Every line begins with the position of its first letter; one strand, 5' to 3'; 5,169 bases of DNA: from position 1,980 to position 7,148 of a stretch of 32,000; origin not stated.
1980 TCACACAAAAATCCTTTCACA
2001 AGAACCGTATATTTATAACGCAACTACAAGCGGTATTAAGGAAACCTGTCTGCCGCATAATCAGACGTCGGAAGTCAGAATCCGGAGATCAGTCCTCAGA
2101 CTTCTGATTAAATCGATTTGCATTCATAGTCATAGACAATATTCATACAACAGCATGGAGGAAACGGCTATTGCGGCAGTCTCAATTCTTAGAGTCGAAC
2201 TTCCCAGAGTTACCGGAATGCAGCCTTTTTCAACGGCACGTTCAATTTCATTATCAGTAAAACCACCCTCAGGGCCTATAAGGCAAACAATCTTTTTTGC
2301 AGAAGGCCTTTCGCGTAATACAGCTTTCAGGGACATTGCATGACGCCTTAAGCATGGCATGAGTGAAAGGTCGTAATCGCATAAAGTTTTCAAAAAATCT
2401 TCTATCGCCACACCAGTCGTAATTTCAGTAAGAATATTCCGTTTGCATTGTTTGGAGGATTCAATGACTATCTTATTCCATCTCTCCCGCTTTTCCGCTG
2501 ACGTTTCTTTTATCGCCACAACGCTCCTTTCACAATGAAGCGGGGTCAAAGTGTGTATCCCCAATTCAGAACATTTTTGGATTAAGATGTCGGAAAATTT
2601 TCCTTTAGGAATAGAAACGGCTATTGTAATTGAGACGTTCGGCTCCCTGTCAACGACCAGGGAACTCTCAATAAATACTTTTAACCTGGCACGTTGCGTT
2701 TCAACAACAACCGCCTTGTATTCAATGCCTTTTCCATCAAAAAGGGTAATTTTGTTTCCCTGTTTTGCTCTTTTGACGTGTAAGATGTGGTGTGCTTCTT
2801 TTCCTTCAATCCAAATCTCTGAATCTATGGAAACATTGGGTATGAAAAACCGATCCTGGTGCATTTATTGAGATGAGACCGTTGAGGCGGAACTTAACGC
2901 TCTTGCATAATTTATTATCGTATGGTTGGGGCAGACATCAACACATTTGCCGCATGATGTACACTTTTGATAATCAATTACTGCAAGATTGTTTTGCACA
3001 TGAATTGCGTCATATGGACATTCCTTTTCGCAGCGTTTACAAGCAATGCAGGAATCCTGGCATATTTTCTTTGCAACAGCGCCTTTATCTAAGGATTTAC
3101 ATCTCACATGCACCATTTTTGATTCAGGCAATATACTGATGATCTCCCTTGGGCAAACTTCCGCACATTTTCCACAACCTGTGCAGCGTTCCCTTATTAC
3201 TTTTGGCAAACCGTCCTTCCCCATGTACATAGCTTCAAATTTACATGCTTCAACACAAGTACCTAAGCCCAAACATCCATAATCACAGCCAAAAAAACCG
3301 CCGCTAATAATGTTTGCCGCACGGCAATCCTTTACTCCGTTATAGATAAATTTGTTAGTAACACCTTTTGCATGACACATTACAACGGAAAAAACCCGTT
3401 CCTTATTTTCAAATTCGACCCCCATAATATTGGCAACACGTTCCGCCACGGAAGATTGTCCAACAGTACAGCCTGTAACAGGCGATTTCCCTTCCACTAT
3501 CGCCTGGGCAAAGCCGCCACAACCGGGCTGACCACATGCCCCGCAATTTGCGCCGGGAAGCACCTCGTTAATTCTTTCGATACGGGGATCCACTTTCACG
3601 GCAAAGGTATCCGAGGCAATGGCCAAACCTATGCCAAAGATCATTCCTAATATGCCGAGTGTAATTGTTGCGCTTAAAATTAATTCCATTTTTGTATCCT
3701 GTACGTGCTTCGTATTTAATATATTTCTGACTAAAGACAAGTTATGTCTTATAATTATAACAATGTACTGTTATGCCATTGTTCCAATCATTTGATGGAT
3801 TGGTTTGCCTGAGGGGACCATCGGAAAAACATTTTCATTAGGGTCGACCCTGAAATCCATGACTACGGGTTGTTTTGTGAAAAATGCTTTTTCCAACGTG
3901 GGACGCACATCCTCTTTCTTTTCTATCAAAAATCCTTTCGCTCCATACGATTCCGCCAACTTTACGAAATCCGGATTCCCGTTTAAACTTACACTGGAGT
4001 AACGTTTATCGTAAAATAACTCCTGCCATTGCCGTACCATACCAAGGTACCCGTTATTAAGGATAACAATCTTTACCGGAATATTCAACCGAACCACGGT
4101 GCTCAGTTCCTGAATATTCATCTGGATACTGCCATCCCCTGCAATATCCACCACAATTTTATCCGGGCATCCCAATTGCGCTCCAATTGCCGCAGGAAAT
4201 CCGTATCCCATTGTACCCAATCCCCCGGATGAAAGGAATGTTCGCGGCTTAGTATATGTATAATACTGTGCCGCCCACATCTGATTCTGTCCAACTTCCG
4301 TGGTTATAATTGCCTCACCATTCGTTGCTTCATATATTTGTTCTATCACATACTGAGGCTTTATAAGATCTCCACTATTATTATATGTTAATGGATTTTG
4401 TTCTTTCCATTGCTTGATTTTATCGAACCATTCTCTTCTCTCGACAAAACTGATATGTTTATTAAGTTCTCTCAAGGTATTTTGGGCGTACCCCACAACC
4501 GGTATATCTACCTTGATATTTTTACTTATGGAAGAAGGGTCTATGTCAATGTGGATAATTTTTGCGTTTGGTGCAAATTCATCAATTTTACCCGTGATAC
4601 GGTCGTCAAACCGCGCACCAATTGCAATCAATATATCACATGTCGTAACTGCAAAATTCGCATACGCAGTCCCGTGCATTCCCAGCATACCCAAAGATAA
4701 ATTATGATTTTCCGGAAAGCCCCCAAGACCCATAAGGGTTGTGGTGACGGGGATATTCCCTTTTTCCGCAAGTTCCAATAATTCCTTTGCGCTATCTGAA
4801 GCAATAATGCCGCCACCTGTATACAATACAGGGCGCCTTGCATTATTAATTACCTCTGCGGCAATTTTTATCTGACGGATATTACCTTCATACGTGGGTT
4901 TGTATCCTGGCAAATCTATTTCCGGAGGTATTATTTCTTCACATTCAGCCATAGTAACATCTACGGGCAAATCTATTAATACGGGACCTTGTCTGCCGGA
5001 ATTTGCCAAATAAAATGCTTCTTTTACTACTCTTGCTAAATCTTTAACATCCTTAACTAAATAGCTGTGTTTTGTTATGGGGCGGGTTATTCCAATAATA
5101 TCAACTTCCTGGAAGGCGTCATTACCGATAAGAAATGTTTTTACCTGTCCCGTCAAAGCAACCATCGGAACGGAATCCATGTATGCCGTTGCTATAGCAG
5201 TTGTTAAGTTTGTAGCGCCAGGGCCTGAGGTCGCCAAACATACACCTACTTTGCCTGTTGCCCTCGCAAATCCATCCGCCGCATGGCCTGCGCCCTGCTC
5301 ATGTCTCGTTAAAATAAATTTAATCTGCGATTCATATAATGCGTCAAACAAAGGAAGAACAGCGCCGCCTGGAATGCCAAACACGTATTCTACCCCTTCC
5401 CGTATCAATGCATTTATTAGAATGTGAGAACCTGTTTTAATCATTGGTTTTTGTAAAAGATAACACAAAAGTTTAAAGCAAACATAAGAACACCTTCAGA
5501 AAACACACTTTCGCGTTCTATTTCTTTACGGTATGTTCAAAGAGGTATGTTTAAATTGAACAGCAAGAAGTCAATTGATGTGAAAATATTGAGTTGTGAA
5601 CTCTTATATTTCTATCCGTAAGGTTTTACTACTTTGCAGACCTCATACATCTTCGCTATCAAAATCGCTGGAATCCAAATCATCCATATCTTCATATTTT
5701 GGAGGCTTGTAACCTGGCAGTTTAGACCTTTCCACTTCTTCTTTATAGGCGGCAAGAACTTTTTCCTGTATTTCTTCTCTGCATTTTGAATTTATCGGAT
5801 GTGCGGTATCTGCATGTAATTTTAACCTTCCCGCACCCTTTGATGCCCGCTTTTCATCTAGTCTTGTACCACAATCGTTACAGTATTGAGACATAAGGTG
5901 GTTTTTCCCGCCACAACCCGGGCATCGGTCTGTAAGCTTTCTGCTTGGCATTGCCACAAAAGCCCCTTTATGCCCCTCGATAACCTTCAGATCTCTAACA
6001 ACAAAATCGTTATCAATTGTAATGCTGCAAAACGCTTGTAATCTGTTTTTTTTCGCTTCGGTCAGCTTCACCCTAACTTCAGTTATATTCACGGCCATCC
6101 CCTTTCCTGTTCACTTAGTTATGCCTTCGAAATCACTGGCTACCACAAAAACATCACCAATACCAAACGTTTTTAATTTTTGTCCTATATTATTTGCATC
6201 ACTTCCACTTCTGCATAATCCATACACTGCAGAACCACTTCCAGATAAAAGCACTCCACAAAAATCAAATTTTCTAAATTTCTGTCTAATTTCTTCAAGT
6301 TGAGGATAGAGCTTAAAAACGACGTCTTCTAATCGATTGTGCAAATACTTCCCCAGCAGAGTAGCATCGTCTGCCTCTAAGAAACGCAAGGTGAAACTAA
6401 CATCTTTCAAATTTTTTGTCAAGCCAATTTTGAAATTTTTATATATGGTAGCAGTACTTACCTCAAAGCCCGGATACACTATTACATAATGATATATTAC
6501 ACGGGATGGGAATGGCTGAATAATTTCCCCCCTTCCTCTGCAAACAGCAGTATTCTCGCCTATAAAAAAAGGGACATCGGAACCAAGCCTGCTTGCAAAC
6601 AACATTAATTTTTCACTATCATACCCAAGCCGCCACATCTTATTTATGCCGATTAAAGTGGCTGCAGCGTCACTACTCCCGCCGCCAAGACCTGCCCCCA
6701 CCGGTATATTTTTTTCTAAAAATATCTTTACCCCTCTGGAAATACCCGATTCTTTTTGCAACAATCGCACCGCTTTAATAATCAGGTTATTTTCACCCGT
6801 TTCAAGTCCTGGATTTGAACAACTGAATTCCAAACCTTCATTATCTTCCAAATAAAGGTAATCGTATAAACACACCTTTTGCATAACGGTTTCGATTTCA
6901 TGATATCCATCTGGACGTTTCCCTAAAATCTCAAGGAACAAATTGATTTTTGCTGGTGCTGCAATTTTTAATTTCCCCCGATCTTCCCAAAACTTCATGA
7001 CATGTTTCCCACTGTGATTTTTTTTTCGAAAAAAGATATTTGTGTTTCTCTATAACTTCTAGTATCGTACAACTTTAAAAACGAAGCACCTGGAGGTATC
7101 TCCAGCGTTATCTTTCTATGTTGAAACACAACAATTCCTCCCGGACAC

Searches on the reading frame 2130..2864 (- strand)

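Call 26: search_protein_families(library=pfam, proteins=[window:2130-2864:-], max_evalue=0.001)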
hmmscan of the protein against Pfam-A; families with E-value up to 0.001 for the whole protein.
window:2130-2864:- (244 aa): 2 families
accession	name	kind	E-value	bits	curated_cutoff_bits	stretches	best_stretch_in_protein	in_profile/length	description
PF04452.19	Methyltrans_RNA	-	1.8e-45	154.9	23.9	1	74-238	2-164/165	RNA methyltransferase domain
PF20260.4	PUA_4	-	5e-11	43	23.9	1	19-63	1-45/48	RNA methyltransferase PUA domain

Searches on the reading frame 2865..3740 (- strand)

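Call 26: search_protein_families(library=pfam, proteins=[window:2865-3740:-], max_evalue=0.001)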
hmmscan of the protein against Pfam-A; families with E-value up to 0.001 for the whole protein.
window:2865-3740:- (291 aa): 15 families
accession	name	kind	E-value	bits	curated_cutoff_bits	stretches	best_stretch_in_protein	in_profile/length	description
PF00037.32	Fer4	-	6.4e-22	76.9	21.1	3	179-201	1-23/24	4Fe-4S binding domain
PF12838.12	Fer4_7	-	4.1e-17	62.8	27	3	230-272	1-50/52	4Fe-4S dicluster domain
PF14697.11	Fer4_21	-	8.9e-16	58.2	35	2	156-202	8-58/59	4Fe-4S dicluster domain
PF13187.11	Fer4_9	-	1.1e-15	57.8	27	2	231-274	2-51/52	4Fe-4S dicluster domain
PF12837.12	Fer4_6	-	3.5e-13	49.2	25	2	179-201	2-24/24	4Fe-4S binding domain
PF04060.18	FeS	-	6.6e-13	48.6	23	1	61-92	1-32/33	Putative Fe-S cluster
PF13237.11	Fer4_10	-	4e-11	43.1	25.5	2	227-271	5-53/53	4Fe-4S dicluster domain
PF12797.12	Fer4_2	-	1.4e-10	40.8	24.5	2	254-271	4-21/22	4Fe-4S binding domain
PF12800.12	Fer4_4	-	4.3e-10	39.5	24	1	258-271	2-15/17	4Fe-4S binding domain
PF13484.11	Fer4_16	-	4.7e-08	34.1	30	1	259-280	1-22/66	4Fe-4S double cluster binding domain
PF12798.12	Fer4_3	-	1.1e-07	32.6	27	0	186-199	1-14/15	4Fe-4S binding domain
PF13534.11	Fer4_17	-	2e-07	31.9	22.2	1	185-244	1-59/61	4Fe-4S dicluster domain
PF25160.1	LdpA_Fe-S-bd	-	8e-07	29.2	27.6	2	234-276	5-44/49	LdpA Fe-S cluster-binding domain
PF13183.11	Fer4_8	-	0.00046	21.1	27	0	184-243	3-66/68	4Fe-4S dicluster domain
PF13459.11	Fer4_15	-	0.00059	20.9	22.4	0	254-272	2-20/66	4Fe-4S single cluster domain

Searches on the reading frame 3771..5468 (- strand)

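Call 26: search_protein_families(library=pfam, proteins=[window:3771-5468:-], max_evalue=0.001)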
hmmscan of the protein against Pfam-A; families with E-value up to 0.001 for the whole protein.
window:3771-5468:- (565 aa): 3 families
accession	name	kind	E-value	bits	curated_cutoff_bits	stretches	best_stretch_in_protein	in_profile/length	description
PF02775.26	TPP_enzyme_C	-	2.8e-59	199.7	21.9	1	392-538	2-150/151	Thiamine pyrophosphate enzyme, C-terminal TPP binding domain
PF00205.28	TPP_enzyme_M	-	1.9e-51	173.8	30.4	1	200-335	1-137/137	Thiamine pyrophosphate enzyme, central domain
PF02776.23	TPP_enzyme_N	-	1.2e-41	141.6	26.8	1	12-126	2-118/119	Thiamine pyrophosphate enzyme, N-terminal TPP binding domain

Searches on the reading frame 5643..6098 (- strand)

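Call 26: search_protein_families(library=pfam, proteins=[window:5643-6098:-], max_evalue=0.001)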
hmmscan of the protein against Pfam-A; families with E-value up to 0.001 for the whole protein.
window:5643-6098:- (151 aa): 3 families
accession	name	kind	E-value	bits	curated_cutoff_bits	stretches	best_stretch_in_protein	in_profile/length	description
PF04026.17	SpoVG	-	2.4e-26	92.1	29.6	1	4-120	2-82/82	SpoVG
PF12773.13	DZR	-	6.4e-05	23.5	27.3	0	54-77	21-45/45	Double zinc ribbon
PF24463.1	DUF7577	-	0.00047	20.1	28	1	58-80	4-26/27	Domain of unknown function (DUF7577)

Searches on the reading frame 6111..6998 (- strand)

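Call 26: search_protein_families(library=pfam, proteins=[window:6111-6998:-], max_evalue=0.001)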
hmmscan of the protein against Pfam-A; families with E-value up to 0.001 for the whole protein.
window:6111-6998:- (295 aa): 2 families
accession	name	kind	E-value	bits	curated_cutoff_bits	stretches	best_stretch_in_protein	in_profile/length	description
PF00288.32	GHMP_kinases_N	-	1.6e-18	67.1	22.3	1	71-146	1-84/87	GHMP kinases N terminal domain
PF08544.19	GHMP_kinases_C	-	3.3e-13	50.3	21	1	207-279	5-83/85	GHMP kinases C terminal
